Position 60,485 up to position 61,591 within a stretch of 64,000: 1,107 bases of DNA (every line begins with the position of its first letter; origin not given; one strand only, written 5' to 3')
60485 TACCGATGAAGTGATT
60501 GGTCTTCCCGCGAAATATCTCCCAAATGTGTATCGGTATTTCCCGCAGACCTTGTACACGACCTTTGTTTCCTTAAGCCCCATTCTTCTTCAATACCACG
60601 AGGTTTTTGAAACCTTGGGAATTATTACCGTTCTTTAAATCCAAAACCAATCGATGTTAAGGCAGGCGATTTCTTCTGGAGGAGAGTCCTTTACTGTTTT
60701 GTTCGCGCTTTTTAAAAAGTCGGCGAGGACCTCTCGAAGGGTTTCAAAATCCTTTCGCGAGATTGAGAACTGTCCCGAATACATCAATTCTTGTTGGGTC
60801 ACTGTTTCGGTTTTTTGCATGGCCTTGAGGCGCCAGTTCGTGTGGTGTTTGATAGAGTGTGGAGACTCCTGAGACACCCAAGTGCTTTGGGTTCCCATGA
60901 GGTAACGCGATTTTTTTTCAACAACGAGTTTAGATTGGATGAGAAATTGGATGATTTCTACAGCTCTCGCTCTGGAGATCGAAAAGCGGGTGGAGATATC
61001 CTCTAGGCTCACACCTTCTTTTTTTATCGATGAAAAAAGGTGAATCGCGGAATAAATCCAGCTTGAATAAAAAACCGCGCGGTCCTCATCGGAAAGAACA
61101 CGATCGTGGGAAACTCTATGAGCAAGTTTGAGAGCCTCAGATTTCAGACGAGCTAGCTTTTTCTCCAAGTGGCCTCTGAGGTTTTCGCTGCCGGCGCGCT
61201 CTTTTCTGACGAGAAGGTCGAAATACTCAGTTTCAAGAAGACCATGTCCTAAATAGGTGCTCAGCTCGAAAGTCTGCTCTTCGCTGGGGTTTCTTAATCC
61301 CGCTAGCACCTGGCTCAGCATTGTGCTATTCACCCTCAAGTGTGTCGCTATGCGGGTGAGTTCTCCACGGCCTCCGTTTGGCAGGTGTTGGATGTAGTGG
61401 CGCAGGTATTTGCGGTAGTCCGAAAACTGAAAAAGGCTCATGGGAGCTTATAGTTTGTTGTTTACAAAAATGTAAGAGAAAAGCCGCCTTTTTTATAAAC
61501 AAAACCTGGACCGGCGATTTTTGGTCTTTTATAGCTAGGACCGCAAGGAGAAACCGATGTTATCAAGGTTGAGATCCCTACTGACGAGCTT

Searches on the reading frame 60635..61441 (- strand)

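Call 74: search_protein_families(library=pfam, proteins=[window:60635-61441:-], max_evalue=0.001)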
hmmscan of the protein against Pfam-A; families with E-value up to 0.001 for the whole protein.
window:60635-61441:- (268 aa): 1 family
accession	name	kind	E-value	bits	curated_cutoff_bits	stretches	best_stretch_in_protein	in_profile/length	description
PF14394.12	DUF4423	-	2.7e-19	70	30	1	111-266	5-163/165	Domain of unknown function (DUF4423)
